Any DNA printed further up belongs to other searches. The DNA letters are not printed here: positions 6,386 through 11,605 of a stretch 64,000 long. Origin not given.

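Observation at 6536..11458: Orphan 1,640-aa low-GC gene with NTPase / helical array / PLD-like layout: candidate new single-gene conflict or defence system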

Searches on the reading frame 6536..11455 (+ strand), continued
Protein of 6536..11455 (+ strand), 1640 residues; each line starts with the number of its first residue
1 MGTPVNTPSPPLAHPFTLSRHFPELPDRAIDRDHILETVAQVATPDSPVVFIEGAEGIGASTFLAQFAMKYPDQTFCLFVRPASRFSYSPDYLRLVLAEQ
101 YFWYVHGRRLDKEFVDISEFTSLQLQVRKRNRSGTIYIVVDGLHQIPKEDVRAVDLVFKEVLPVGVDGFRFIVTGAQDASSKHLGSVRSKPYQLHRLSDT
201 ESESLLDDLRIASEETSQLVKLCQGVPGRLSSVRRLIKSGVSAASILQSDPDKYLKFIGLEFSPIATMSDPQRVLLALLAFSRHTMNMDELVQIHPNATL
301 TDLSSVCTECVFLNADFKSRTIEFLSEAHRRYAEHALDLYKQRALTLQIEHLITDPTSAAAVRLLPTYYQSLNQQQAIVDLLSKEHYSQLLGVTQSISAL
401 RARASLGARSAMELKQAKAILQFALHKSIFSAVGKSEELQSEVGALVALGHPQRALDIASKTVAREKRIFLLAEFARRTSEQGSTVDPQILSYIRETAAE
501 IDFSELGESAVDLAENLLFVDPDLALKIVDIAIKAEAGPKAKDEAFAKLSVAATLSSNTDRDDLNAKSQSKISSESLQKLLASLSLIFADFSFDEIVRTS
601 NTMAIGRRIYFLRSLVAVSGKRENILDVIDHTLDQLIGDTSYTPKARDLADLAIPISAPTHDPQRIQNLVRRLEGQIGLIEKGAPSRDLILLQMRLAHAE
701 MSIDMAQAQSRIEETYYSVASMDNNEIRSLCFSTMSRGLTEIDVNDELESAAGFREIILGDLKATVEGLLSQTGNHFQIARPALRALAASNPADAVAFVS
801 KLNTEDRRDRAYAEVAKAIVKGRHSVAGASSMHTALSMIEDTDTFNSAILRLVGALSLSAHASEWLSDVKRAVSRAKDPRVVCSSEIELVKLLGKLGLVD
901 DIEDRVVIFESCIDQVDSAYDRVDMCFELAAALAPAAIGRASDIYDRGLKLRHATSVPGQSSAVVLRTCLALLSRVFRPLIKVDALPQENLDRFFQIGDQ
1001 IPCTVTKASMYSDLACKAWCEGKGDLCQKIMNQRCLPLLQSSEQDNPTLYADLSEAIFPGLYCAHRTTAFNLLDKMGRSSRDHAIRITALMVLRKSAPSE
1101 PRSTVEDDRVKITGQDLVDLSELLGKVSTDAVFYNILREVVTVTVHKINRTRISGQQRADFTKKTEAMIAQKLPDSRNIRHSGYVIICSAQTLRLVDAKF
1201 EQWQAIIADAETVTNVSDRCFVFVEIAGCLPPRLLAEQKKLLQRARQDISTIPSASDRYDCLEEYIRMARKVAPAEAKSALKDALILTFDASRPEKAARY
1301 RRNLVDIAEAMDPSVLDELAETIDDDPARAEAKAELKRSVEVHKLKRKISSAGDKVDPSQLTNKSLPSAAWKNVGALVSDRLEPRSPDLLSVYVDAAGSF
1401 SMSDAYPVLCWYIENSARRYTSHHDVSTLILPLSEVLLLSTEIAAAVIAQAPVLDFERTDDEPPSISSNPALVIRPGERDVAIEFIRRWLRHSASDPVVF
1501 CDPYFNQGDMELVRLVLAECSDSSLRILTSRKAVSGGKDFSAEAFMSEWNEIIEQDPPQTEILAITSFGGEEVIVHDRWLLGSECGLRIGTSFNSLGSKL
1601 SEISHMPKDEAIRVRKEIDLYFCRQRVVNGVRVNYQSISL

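Call 84: search_protein_families(library=padloc, proteins=[L015:2209-3045:-, L015:3042-4739:-, L015:10688-12508:-, L015:12508-13467:-, L015:13467-15545:-, L015:15552-16430:-, L017:7269-8432:-, L017:15863-16861:-, L010:15481-16599:+, L013:17612-19678:-], max_evalue=0.00001)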
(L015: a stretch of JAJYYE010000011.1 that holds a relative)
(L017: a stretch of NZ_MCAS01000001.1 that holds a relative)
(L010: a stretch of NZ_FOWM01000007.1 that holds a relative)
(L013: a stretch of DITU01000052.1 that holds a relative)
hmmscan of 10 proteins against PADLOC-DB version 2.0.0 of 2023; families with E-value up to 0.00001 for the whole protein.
L015:2209-3045:- (278 aa): 33 families (the best 25 are shown)
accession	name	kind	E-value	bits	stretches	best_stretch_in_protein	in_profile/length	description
PDLC04270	PDC-M01B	-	2.3e-111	369.7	1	1-277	2-279/280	-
PDLC04269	PDC-M01B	-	2.2e-86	286.8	1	69-277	1-209/210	-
PDLC04271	PDC-M01B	-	1e-37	127.9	1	22-272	21-273/291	-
PDLC04264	PDC-M01B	-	3.7e-37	126.6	1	3-267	3-275/282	-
PDLC04268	PDC-M01B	-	2.2e-35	120.3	1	3-274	5-267/275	-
PDLC04266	PDC-M01B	-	5.7e-34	116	1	4-267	4-273/281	-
PDLC04256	PDC-M01B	-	6.2e-33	112.6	1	80-267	92-282/285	-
PDLC04248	PDC-M01B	-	6.8e-31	105.9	1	81-267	21-209/216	-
PDLC04259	PDC-M01B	-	9.1e-31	105.8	1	68-267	70-269/277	-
PDLC04251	PDC-M01B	-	1.2e-23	81.9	1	77-268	82-275/279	-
PDLC04255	PDC-M01B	-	1.7e-22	78.4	1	79-265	93-280/285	-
PDLC04249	PDC-M01B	-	6.6e-22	76.4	1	94-265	100-272/286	-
PDLC04253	PDC-M01B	-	4.8e-21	73.5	1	92-260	104-275/366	-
PDLC04247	PDC-M01B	-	3.5e-19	67.7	1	93-268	100-278/286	-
PDLC04267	PDC-M01B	-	5.2e-19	67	1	91-214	90-215/275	-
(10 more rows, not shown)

L015:3042-4739:- (565 aa): 78 families (the best 25 are shown)
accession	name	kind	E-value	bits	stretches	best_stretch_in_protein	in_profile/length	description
PDLC04238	PDC-M01A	-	5.3e-232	769.5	1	1-562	2-562/564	-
PDLC04241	PDC-M01A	-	1.3e-114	381.4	1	143-558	6-427/435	-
PDLC04239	PDC-M01A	-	3.2e-91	304.5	1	27-557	29-539/552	-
PDLC04235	PDC-M01A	-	1.5e-64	216.7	1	14-551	11-493/510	-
PDLC04244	PDC-M01A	-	4.6e-60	201.8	1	22-552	21-469/482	-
PDLC04242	PDC-M01A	-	1.7e-47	159.9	2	361-556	357-555/566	-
PDLC00282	PtuA1|PtuA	-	2.1e-45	153.5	2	407-551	359-503/520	AAA ATPase domain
PDLC04236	PDC-M01A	-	2.1e-37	127.1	2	407-557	228-378/388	-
PDLC00283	PtuA1|PtuA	-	1.1e-26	92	2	363-485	225-355/448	AAA ATPase domain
PDLC04240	PDC-M01A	-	1.1e-22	78.4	1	407-547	483-624/639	-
PDLC04237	PDC-M01A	-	1.1e-22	78.4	1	400-523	408-533/586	-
PDLC00265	PtuA1|PtuA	-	2.1e-22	77.9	1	407-503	304-404/479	AAA ATPase domain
PDLC00266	PtuA1|PtuA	-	2.9e-22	77.6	1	331-484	234-390/483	AAA ATPase domain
PDLC04243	PDC-M01A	-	2.7e-21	73.8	1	395-533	365-501/537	-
PDLC00273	PtuA1|PtuA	-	2e-18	64.6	1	198-492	3-288/375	AAA ATPase domain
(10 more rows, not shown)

L015:10688-12508:- (606 aa): 2 families
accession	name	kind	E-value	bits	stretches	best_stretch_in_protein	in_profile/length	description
PDLC01616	TniQ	-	9.2e-14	50.3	1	10-134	6-126/126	CAS-I-F; associated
PDLC01736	TniQ_IF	-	1.4e-06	25.7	0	104-158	127-181/400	TniQ_1_I-F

L015:12508-13467:- (319 aa): 2 families
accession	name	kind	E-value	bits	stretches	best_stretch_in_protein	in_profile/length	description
PDLC01738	TnsC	-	4.8e-09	33.9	1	51-207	64-204/283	TnsC_0_V-K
PDLC04140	mad8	-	5.4e-07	27.4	0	45-79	26-60/314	mads_8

L015:13467-15545:- (692 aa): 1 family
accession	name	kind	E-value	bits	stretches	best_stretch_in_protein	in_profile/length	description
PDLC01737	TnsB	-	3.6e-28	96.3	1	140-591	73-512/621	TnsB_0_V-K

L015:15552-16430:- (292 aa): 0 families

L017:7269-8432:- (387 aa): 0 families

L017:15863-16861:- (332 aa): 0 families

L010:15481-16599:+ (373 aa): 0 families

L013:17612-19678:- (688 aa): 0 families

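Call 85: find_related_loci(query=A3, collection=viral_contigs, flank=10000)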
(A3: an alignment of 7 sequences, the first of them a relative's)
Query A3 (1640 aa) in viral_contigs; peptide patterns used: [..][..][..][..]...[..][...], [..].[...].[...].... (x = any residue, [..] = any of these).
94 stretches matched a pattern, but none encodes a relative of the query by tblastn (E <= 1e-3).
